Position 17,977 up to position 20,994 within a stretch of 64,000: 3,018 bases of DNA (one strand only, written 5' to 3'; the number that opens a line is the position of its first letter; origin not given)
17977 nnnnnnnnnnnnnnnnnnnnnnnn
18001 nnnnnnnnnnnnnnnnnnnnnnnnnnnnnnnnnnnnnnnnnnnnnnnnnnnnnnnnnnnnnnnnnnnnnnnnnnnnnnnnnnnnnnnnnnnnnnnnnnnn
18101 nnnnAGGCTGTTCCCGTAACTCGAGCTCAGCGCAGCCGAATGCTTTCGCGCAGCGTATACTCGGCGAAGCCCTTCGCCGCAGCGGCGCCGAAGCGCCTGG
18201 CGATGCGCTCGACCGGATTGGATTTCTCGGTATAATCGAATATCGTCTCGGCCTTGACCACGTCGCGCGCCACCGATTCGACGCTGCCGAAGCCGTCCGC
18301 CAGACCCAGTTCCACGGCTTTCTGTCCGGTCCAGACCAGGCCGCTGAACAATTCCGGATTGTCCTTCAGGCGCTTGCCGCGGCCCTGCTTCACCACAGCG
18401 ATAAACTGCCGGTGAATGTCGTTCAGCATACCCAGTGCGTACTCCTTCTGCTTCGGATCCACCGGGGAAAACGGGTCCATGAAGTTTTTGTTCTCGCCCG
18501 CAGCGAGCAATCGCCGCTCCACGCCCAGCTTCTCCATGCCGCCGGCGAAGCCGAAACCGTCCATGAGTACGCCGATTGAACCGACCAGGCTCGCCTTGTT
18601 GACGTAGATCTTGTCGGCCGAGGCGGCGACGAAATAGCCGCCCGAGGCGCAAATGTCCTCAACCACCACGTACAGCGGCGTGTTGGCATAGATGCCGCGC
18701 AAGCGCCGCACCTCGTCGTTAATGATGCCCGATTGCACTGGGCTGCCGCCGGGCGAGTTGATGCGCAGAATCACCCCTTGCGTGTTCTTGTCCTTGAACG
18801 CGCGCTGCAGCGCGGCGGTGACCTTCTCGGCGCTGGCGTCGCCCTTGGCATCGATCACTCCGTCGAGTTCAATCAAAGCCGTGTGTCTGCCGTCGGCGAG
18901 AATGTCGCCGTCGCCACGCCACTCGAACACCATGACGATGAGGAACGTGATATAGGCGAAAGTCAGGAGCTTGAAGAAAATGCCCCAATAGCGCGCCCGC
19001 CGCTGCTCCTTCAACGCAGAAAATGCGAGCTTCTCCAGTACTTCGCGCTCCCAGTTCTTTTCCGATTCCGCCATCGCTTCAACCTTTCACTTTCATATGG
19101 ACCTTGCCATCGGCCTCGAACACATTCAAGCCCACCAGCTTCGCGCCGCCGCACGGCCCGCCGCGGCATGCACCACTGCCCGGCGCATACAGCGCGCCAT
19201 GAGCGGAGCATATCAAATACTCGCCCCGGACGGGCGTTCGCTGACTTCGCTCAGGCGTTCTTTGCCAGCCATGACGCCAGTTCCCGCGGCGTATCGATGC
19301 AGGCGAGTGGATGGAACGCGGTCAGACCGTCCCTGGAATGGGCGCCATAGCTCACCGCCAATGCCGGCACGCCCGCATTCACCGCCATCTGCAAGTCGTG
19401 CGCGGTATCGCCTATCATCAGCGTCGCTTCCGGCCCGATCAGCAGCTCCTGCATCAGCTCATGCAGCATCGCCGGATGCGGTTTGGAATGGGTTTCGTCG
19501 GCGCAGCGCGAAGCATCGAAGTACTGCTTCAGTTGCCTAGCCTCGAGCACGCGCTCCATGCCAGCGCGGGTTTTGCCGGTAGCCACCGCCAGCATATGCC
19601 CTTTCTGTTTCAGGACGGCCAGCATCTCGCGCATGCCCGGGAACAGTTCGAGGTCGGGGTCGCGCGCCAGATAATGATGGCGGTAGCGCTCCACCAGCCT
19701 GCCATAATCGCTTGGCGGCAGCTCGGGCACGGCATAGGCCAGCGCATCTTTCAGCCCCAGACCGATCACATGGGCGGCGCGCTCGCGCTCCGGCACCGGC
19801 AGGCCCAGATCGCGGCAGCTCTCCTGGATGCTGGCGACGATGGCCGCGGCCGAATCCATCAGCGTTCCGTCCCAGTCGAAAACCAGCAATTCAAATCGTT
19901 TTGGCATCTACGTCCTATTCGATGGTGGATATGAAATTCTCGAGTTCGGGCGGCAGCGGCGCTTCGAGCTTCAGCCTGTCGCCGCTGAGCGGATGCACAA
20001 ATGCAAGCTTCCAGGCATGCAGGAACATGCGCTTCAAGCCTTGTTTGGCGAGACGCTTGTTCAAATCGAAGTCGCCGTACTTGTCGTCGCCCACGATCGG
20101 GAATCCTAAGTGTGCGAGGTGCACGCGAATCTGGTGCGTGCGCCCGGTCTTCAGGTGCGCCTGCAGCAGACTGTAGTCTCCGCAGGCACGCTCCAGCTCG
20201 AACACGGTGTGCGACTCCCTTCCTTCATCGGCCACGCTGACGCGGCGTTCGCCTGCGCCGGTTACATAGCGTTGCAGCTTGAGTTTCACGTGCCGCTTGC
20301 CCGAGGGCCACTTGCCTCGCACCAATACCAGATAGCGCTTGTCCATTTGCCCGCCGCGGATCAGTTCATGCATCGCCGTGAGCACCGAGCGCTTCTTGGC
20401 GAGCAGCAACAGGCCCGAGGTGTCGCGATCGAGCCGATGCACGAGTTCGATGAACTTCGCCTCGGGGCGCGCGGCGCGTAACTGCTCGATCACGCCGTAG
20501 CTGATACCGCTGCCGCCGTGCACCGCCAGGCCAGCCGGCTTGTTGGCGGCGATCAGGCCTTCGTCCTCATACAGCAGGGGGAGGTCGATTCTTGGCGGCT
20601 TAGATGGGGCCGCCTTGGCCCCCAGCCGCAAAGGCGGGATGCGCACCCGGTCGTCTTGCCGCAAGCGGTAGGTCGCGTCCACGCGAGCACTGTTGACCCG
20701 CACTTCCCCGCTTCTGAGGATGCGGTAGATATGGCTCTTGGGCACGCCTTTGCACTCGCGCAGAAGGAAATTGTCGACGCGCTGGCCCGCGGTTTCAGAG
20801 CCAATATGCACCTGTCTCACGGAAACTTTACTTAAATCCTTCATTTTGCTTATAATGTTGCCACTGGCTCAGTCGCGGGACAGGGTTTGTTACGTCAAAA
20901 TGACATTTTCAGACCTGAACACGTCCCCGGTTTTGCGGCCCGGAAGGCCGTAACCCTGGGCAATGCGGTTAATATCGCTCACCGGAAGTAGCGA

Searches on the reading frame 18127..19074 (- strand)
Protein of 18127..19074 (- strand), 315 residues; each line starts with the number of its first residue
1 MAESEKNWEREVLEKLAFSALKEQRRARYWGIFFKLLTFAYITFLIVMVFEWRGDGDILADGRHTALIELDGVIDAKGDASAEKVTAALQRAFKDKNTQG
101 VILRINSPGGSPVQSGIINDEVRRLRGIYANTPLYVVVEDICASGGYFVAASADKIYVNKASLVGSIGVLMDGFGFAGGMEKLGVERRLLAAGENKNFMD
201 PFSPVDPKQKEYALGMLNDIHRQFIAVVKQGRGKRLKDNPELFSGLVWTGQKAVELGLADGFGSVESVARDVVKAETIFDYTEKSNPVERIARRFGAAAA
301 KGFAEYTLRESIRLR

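Call 29: search_protein_families(library=pfam, proteins=[window:18127-19074:-])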
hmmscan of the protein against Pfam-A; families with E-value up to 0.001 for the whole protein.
window:18127-19074:- (315 aa): 2 families
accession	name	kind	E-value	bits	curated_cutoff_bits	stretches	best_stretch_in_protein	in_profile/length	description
PF01343.23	Peptidase_S49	-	1.8e-33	116.1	24.9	1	131-272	6-147/154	Peptidase family S49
PF25145.1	NfeD1b_N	-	4.2e-05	23.7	40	1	88-170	22-98/189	NfeD1b, N-terminal domain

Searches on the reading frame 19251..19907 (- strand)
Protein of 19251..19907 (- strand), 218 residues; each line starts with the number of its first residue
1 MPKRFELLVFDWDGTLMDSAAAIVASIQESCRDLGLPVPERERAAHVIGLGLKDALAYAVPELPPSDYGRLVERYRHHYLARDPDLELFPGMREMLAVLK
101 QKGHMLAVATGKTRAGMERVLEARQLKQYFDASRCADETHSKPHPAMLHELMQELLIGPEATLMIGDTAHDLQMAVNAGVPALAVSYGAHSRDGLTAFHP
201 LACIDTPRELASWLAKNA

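Call 29: search_protein_families(library=pfam, proteins=[window:19251-19907:-])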
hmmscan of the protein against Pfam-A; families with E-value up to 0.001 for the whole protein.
window:19251-19907:- (218 aa): 5 families
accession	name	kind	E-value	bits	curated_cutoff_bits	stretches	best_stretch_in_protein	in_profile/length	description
PF13419.12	HAD_2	-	9.8e-39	133.7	23.8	1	9-185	2-178/178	Haloacid dehalogenase-like hydrolase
PF00702.32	Hydrolase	-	3.8e-27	96.4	26.4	1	6-179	2-191/191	haloacid dehalogenase-like hydrolase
PF12710.13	HAD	-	5.2e-14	53.5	27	1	8-175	1-188/189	haloacid dehalogenase-like hydrolase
PF13242.12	Hydrolase_like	-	2.4e-13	50.2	22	1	141-200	3-65/75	HAD-hyrolase-like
PF08282.18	Hydrolase_3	-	3.4e-07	30.7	20.9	0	92-130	20-58/255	haloacid dehalogenase-like hydrolase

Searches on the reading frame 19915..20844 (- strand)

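Call 29: search_protein_families(library=pfam, proteins=[window:19915-20844:-])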
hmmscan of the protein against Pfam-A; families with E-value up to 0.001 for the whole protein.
window:19915-20844:- (309 aa): 2 families
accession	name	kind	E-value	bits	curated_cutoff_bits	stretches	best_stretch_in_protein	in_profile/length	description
PF00849.27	PseudoU_synth_2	-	4.4e-28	98.9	26.8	1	97-245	2-152/152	RNA pseudouridylate synthase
PF01479.30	S4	-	2.3e-05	24.5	22.8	1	21-67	1-48/48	S4 domain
